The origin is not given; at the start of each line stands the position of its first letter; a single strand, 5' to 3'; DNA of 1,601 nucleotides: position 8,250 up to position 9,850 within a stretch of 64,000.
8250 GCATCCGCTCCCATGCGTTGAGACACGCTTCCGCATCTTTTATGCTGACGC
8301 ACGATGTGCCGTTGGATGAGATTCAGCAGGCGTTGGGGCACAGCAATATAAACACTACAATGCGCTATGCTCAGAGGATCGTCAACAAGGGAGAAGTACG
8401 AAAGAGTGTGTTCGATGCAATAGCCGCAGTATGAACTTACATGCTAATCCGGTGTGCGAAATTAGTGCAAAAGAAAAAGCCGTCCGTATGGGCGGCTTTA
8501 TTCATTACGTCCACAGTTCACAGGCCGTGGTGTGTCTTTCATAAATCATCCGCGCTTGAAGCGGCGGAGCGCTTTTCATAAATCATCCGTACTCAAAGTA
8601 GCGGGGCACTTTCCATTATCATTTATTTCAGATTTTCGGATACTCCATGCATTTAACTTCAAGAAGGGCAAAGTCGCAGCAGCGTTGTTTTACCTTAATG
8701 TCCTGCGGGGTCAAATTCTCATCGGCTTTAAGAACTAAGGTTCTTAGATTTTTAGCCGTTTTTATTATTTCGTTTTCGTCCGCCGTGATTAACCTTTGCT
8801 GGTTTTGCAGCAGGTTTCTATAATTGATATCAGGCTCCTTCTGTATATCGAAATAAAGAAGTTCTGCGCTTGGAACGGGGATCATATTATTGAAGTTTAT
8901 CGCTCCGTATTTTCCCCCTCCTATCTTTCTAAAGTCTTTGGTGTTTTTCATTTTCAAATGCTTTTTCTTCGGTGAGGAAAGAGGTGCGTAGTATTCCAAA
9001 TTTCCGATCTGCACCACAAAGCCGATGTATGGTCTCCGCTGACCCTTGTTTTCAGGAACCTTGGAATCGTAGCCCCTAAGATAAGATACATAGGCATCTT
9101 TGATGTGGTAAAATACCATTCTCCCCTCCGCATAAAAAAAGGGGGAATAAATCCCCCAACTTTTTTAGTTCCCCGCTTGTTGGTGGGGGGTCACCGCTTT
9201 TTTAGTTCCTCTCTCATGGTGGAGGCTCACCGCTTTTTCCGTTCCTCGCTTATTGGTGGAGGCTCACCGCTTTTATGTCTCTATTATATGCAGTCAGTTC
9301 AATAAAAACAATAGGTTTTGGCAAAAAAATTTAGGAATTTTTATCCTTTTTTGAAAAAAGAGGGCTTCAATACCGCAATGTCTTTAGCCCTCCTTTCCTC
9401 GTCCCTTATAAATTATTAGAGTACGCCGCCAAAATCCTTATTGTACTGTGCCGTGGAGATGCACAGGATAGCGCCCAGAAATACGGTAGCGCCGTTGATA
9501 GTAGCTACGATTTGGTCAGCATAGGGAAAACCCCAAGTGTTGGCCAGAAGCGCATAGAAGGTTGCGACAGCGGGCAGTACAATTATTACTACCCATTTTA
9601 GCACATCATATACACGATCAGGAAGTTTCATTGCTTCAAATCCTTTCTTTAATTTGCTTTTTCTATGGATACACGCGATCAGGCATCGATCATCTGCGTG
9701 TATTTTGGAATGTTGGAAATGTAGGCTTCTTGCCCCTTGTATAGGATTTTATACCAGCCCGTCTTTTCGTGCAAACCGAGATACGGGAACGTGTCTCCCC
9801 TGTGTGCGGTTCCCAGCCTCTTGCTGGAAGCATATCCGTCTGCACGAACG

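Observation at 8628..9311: Complete type III toxin-antitoxin locus (AbiQ/ToxN-like RNase + 3 x 36-37-nt RNA repeats) carried just after the lysis cassette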

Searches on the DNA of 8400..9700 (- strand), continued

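Call 25: search_with_rna_model(model_id=R1, sources=[window, L001, L002, L003, L004, L005, L006, L007, L008, L009, L010, L011, L012, L013, L014, L015, L016, L017, L018, L019, L020, L021, L022, L023, L024, L025, L026, L027, L028, L029, L030, L031, L032, L033, L034, L035, L036, L037, L038, L039, L040, L041, L042, L043, L044, L045, L046, L047, L048, L049, L050, L051, L052, L053, L054, L055, L056, L057, L058, L059, L060, L061, L062, L063, L064, L065, L066, L067, L068, L069, L070, L071, L072, L073, L074, L075, L076, L077, L078, L079, L080, L081, L082, L083, L084, L085, L086, L087], max_evalue=0.01, make_alignment=true)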
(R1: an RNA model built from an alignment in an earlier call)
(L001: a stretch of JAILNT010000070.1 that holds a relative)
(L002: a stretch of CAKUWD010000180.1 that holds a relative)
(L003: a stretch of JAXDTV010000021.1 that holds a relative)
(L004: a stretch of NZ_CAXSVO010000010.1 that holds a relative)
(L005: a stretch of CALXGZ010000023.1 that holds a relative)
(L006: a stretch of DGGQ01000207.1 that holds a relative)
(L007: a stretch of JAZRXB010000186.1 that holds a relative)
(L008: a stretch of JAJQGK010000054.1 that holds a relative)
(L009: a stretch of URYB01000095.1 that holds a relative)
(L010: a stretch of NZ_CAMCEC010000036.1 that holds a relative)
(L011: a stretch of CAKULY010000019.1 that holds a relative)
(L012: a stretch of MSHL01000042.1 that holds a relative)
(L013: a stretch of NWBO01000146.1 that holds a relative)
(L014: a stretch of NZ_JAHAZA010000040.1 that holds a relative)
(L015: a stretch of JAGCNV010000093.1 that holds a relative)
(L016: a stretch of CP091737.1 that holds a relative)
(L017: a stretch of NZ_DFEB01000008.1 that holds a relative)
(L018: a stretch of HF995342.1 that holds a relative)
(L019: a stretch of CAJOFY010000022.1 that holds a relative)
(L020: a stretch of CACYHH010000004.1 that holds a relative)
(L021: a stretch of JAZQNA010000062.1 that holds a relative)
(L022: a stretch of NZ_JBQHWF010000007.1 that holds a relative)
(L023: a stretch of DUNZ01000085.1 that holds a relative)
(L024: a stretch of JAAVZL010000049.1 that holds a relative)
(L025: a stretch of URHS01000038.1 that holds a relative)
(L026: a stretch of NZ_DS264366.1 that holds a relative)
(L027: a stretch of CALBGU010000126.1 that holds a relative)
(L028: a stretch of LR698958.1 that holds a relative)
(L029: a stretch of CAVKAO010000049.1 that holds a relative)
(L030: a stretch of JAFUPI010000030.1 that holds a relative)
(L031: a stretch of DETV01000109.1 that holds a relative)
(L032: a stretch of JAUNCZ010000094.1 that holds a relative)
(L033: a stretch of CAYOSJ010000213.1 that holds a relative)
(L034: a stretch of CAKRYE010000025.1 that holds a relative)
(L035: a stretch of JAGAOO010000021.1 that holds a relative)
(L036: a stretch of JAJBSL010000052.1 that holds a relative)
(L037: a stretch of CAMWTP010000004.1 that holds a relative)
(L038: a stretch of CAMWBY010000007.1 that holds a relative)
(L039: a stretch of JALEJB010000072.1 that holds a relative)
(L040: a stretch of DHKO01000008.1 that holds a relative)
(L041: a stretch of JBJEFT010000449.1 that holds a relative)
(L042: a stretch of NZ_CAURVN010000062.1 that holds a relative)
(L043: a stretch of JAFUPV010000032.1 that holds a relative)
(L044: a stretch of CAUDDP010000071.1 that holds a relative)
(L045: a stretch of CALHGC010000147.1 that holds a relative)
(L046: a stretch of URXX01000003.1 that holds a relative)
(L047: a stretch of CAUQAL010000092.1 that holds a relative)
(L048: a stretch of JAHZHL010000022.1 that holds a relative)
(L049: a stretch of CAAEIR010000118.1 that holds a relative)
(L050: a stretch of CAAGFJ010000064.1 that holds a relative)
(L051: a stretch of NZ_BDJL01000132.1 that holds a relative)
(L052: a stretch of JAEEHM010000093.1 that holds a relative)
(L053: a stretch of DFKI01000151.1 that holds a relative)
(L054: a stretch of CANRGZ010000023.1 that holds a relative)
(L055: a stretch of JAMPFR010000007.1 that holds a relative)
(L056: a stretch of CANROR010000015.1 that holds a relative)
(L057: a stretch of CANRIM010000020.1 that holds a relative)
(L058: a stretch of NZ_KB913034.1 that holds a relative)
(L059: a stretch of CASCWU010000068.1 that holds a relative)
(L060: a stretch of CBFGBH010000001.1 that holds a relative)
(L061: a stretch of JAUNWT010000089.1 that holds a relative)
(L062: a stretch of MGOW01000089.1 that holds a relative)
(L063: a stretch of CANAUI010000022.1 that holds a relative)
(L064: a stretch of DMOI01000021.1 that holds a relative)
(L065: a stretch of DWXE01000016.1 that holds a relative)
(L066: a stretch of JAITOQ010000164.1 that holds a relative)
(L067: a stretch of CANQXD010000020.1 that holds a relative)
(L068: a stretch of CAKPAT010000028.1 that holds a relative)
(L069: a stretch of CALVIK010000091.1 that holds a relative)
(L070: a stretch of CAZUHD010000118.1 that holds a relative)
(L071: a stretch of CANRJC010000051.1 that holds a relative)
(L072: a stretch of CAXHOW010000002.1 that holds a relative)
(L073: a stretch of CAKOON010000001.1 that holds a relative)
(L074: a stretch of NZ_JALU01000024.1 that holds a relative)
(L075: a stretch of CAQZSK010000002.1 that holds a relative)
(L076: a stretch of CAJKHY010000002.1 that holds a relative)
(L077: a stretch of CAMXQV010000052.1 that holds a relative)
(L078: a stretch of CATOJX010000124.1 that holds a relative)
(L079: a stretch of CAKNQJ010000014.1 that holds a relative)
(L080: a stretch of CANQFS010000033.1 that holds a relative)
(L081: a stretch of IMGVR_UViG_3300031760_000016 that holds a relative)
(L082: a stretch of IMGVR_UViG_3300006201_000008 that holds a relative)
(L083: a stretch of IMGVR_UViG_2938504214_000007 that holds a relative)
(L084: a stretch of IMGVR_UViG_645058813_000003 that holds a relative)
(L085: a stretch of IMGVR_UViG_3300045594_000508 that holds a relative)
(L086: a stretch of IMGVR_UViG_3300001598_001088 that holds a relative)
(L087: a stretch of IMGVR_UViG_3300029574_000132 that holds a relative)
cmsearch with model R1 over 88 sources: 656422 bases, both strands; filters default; matches with E-value up to 0.01: 221.
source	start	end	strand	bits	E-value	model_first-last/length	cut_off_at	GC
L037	3881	3916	+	48.9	1.4e-11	1-36/36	no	0.44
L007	2611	2646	+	48.2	2.3e-11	1-36/36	no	0.5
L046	3885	3920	+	47.5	3.9e-11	1-36/36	no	0.42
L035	3914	3949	+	47.4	4.3e-11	1-36/36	no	0.47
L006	3909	3944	+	46.6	7.5e-11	1-36/36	no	0.42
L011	936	971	+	46.6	7.5e-11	1-36/36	no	0.42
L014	1728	1763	+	46.6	7.5e-11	1-36/36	no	0.42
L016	3907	3942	+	46.6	7.5e-11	1-36/36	no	0.42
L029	3881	3916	+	46.1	1.1e-10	1-36/36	no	0.39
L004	3844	3879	+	46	1.2e-10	1-36/36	no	0.53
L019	3890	3925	+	45.8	1.3e-10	1-36/36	no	0.33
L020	3890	3925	+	45.8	1.3e-10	1-36/36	no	0.33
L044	2949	2985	+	45.7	1.5e-10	1-36/36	no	0.43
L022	3922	3957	+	45.5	1.6e-10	1-36/36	no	0.47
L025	3922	3957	+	45.5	1.6e-10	1-36/36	no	0.47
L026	3922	3957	+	45.5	1.6e-10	1-36/36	no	0.47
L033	612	647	+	45.5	1.6e-10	1-36/36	no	0.47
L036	2670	2705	+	45.5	1.6e-10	1-36/36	no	0.47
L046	3922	3957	+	45.5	1.6e-10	1-36/36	no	0.47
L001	3213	3248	+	45.4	1.9e-10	1-36/36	no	0.42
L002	3908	3943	+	45.4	1.9e-10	1-36/36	no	0.42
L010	477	512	+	45.4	1.9e-10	1-36/36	no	0.42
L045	259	294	+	45.4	1.9e-10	1-36/36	no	0.42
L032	3850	3885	+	45.3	2e-10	1-36/36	no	0.39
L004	3919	3954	+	45.1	2.3e-10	1-36/36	no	0.44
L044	3027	3063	+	45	2.4e-10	1-36/36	no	0.43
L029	3918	3953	+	44.9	2.5e-10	1-36/36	no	0.36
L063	190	225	+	44.7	2.9e-10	1-36/36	no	0.5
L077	3866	3901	+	44.7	2.9e-10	1-36/36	no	0.5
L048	3878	3913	+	44.6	3.2e-10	1-36/36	no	0.39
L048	3915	3950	+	44.6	3.2e-10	1-36/36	no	0.39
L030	3921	3956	+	44.6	3.3e-10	1-36/36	no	0.47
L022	3847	3882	+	44.5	3.5e-10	1-36/36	no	0.36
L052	3848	3883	+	44.2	4.5e-10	1-36/36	no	0.56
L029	3844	3879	+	44.1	4.7e-10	1-36/36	no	0.42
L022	3885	3920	+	44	5.1e-10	1-36/36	no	0.42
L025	3885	3920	+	44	5.1e-10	1-36/36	no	0.42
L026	3885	3920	+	44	5.1e-10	1-36/36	no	0.42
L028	3887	3922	+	44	5.1e-10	1-36/36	no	0.42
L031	314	349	+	44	5.1e-10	1-36/36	no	0.42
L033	575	610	+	44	5.1e-10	1-36/36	no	0.42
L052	3885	3920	+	43.9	5.3e-10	1-36/36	no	0.47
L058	3838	3871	+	43.9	5.5e-10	1-36/36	no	0.47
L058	3872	3905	+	43.9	5.5e-10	1-36/36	no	0.47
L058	3906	3939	+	43.9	5.5e-10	1-36/36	no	0.47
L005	2322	2357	+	43.7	6.1e-10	1-36/36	no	0.53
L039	878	913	+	43.6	6.8e-10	1-36/36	no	0.44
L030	3847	3882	+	43.6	7e-10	1-36/36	no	0.39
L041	170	205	+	43.4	7.8e-10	1-36/36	no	0.47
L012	3918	3953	+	43.4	8e-10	1-36/36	no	0.53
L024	3923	3959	+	43.4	8e-10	1-36/36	no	0.46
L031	351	386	+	43.3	8.1e-10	1-36/36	no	0.5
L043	3385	3420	+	43.1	9.9e-10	1-36/36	no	0.47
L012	3842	3877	+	43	1e-09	1-36/36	no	0.53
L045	222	257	+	42.8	1.2e-09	1-36/36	no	0.31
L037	3806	3841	+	42.8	1.2e-09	1-36/36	no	0.39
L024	3886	3921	+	42.7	1.3e-09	1-36/36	no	0.39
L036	2633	2668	+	42.7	1.3e-09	1-36/36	no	0.39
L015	3890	3925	+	42.6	1.3e-09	1-36/36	no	0.39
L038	3869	3904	+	42.4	1.6e-09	1-36/36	no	0.47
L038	3906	3941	+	42.4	1.6e-09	1-36/36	no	0.47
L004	3881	3916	+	42.3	1.7e-09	1-36/36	no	0.5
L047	3850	3885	+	42.3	1.7e-09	1-36/36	no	0.42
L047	3886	3921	+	42.3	1.7e-09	1-36/36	no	0.42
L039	952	987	+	42.2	1.8e-09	1-36/36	no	0.42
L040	2659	2694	+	42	2.1e-09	1-36/36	no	0.42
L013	1248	1283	+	42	2.2e-09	1-36/36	no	0.44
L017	3911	3946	+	42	2.2e-09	1-36/36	no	0.44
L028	3924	3959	+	41.8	2.4e-09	1-36/36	no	0.42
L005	2398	2433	+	41.8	2.5e-09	1-36/36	no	0.39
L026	3847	3882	+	41.8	2.6e-09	1-36/36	no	0.31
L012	3880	3915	+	41.5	3e-09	1-36/36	no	0.5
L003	3844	3879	+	41.4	3.4e-09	1-36/36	no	0.5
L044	2987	3025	+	41.4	3.4e-09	1-36/36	no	0.41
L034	3847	3882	+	41.4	3.4e-09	1-36/36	no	0.39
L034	3883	3918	+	41.4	3.4e-09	1-36/36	no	0.39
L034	3919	3954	+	41.4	3.4e-09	1-36/36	no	0.39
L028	3849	3884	+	41.3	3.5e-09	1-36/36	no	0.33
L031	276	311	+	41.3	3.5e-09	1-36/36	no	0.33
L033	537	572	+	41.3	3.5e-09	1-36/36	no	0.33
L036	2595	2630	+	41.3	3.5e-09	1-36/36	no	0.33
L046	3847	3882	+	41.3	3.5e-09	1-36/36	no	0.33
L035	3877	3912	+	41.2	3.8e-09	1-36/36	no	0.42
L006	3872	3907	+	41.1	4e-09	1-36/36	no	0.42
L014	1691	1726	+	41.1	4e-09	1-36/36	no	0.42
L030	3884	3919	+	41.1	4.2e-09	1-36/36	no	0.39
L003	3919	3955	+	41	4.3e-09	1-36/36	no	0.46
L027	1477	1513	+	41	4.6e-09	1-36/36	no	0.46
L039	914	949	+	40.8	4.9e-09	1-36/36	no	0.58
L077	3903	3938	+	40.8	5e-09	1-36/36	no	0.39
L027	1440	1475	+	40.7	5.5e-09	1-36/36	no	0.47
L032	3887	3922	+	40.6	5.7e-09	1-36/36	no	0.47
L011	899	934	+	40.5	6.2e-09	1-36/36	no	0.42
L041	134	169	+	40.3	7.1e-09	1-36/36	no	0.5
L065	3905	3939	+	39.8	1.1e-08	1-36/36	no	0.46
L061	3854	3888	+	39.5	1.3e-08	1-36/36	no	0.43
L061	3889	3923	+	39.5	1.3e-08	1-36/36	no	0.43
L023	3921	3955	+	39.5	1.3e-08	1-36/36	no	0.49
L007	2574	2609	+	39.4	1.4e-08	1-36/36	no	0.47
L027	1515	1549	+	39.3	1.5e-08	1-36/36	no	0.43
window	9198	9233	-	39.3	1.6e-08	1-36/36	no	0.5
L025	3847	3882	+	39.2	1.7e-08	1-36/36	no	0.36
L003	3881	3916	+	39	1.9e-08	1-36/36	no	0.44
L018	3921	3955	+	39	1.9e-08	1-36/36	no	0.4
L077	3830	3864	+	38.8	2.2e-08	1-36/36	no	0.46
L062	3830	3863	+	38.8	2.2e-08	1-36/36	no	0.5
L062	3864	3897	+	38.8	2.2e-08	1-36/36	no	0.5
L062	3898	3931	+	38.8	2.2e-08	1-36/36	no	0.5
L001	3177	3211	+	38.6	2.5e-08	1-36/36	no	0.34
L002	3872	3906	+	38.6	2.5e-08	1-36/36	no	0.34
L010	441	475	+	38.6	2.5e-08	1-36/36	no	0.34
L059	3869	3902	+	38.5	2.7e-08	1-36/36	no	0.5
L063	154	188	+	38.4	2.9e-08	1-36/36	no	0.43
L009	3882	3917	+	38.3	3.2e-08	1-36/36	no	0.5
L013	1211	1246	+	38.2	3.4e-08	1-36/36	no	0.42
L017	3874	3909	+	38.2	3.4e-08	1-36/36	no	0.42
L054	3869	3902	+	38.1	3.6e-08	1-36/36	no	0.5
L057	3869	3902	+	38.1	3.6e-08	1-36/36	no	0.5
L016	3869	3905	+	38.1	3.6e-08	1-36/36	no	0.46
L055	3838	3873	+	38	3.8e-08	1-36/36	no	0.42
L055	3909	3944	+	38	3.8e-08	1-36/36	no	0.42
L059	3835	3868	+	38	3.8e-08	1-36/36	no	0.53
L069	3741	3776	+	37.9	4.2e-08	1-36/36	no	0.5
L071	141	174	+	37.9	4.2e-08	1-36/36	no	0.5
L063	227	262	+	37.9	4.3e-08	1-36/36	no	0.36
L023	3885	3919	+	37.6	5.1e-08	1-36/36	no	0.4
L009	3846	3880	+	37.5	5.8e-08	1-36/36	no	0.51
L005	2359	2395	+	37.4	5.8e-08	1-36/36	no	0.59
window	9235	9270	-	37.3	6.4e-08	1-36/36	no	0.56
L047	3922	3957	+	37.1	7.5e-08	1-36/36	no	0.44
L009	3920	3955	+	37.1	7.6e-08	1-36/36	no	0.53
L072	3869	3902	+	36.9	8.8e-08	1-36/36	no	0.47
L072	3903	3936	+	36.9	8.8e-08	1-36/36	no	0.47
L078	1373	1406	+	36.8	9.3e-08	1-36/36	no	0.47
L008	3848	3883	+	36.7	9.8e-08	1-36/36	no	0.44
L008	3886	3921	+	36.7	9.8e-08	1-36/36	no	0.44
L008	3924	3959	+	36.7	9.8e-08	1-36/36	no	0.44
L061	4673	4707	+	36.5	1.1e-07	1-36/36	no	0.4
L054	3903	3936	+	36.5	1.2e-07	1-36/36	no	0.53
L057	3903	3936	+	36.5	1.2e-07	1-36/36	no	0.53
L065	3870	3904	+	36.4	1.2e-07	1-36/36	no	0.54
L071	175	208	+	36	1.7e-07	1-36/36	no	0.53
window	9162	9197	-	35.5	2.4e-07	1-36/36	no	0.58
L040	2623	2657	+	35.5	2.4e-07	1-36/36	no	0.37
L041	206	240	+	35.4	2.6e-07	1-36/36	no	0.49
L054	3835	3868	+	35.2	2.9e-07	1-36/36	no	0.53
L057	3835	3868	+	35.2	2.9e-07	1-36/36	no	0.53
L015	3927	3961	+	34.8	4.1e-07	1-36/36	no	0.51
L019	3927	3961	+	34.8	4.1e-07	1-36/36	no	0.51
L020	3927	3961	+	34.8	4.1e-07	1-36/36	no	0.51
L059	3903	3936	+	34.7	4.2e-07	1-36/36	no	0.47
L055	3874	3908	+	34.4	5.3e-07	1-36/36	no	0.46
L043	3458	3493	+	34.4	5.3e-07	1-36/36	no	0.53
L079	3856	3890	+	34.2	6.1e-07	1-36/36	no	0.37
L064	3836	3869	+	34.2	6.2e-07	1-36/36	no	0.53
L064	3870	3903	+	34.2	6.2e-07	1-36/36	no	0.53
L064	3904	3937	+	34.2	6.2e-07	1-36/36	no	0.53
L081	3887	3921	+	34.1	6.7e-07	1-36/36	no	0.54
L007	2537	2572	+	33.8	7.9e-07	1-36/36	no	0.42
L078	1407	1440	+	33.3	1.1e-06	1-36/36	no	0.5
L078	1441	1474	+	33.3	1.1e-06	1-36/36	no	0.5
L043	3422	3457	+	33.2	1.2e-06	1-36/36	no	0.47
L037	3843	3880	+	33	1.4e-06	1-36/36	no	0.39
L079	3820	3854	+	33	1.4e-06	1-36/36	no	0.37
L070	3811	3846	+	33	1.5e-06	1-36/36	no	0.36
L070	3847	3882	+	33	1.5e-06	1-36/36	no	0.36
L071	209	242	+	32.9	1.5e-06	1-36/36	no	0.53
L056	3847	3882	+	32.9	1.5e-06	1-36/36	no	0.44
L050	282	316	+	32.6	2e-06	1-36/36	no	0.49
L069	3812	3847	+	32.4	2.3e-06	1-36/36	no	0.5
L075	3809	3843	+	32.2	2.6e-06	1-36/36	no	0.37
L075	3845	3879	+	32.2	2.6e-06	1-36/36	no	0.37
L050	317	351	+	31.5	4.4e-06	1-36/36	no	0.46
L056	3775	3810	+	30.5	9e-06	1-36/36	no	0.42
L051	3886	3922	+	30.4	9.6e-06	1-36/36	no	0.62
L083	18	53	+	29.9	1.3e-05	1-36/36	no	0.39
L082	3826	3861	+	29.8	1.5e-05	1-36/36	no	0.33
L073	3820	3854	+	29.8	1.5e-05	1-36/36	no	0.29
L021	3883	3918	+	29.5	1.8e-05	1-36/36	no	0.31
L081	3924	3959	+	29.5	1.9e-05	1-36/36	no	0.5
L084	3863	3896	+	29.4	1.9e-05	1-36/36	no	0.44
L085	3364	3396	+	29.4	2e-05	1-36/36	no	0.45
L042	1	31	+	28.8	3.1e-05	6-36/36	5'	0.32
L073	3855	3888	+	28.7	3.2e-05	1-36/36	no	0.5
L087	3653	3686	+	28.5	3.8e-05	1-36/36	no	0.5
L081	3849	3885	+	28.3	4.4e-05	1-36/36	no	0.49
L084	3898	3933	+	28.1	5e-05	1-36/36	no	0.44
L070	3775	3809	+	28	5.3e-05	1-36/36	no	0.31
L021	3921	3956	+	27.2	9.5e-05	1-36/36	no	0.42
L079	3784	3818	+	26.9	0.00012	1-36/36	no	0.31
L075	3773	3807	+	26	0.00023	1-36/36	no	0.31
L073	3889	3922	+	26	0.00024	1-36/36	no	0.5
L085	3332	3363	+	25.8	0.00027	1-36/36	no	0.5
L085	3397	3428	+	25.8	0.00027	1-36/36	no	0.5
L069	3777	3811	+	25.6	0.0003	1-36/36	no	0.51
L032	3738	3774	+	25.6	0.00031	1-36/36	no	0.41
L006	3834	3870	+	25.4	0.00036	1-36/36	no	0.41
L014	1653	1689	+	25.4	0.00036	1-36/36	no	0.41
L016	3831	3867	+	25.4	0.00036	1-36/36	no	0.41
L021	3846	3881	+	25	0.00047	1-36/36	no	0.31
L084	3831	3862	+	24.7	0.00058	1-36/36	no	0.47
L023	3849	3883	+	24.7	0.00059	1-36/36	no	0.34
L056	3811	3845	+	24.4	0.00073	1-36/36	no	0.37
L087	3886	3919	+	24.3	0.00077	1-36/36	no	0.47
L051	3806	3843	+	24.2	0.00083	1-36/36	no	0.58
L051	3846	3883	+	24.2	0.00083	1-36/36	no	0.58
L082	3865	3899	+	23.7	0.0012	1-36/36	no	0.49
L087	3818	3851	+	23.5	0.0014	1-36/36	no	0.41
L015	3854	3888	+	23.5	0.0014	1-36/36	no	0.37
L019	3854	3888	+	23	0.002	1-36/36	no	0.4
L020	3854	3888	+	23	0.002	1-36/36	no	0.4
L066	3390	3425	+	22.4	0.0032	1-36/36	no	0.42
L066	3428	3463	+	22.4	0.0032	1-36/36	no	0.42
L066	3466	3501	+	22.4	0.0032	1-36/36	no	0.42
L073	4772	4805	+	21.7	0.0051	1-36/36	no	0.29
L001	3139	3175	+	21.2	0.0072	1-36/36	no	0.43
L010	403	439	+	21.2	0.0072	1-36/36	no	0.43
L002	3834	3870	+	21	0.0087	1-36/36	no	0.41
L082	3903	3937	+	21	0.0087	1-36/36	no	0.34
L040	2587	2621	+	21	0.0087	1-36/36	no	0.34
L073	4736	4770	+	20.8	0.0098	1-36/36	no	0.37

Alignment A4: 150 matches aligned to the model, 39 columns, each read 5' to 3' on its own strand. Consensus structure (alignment columns), stored with it:
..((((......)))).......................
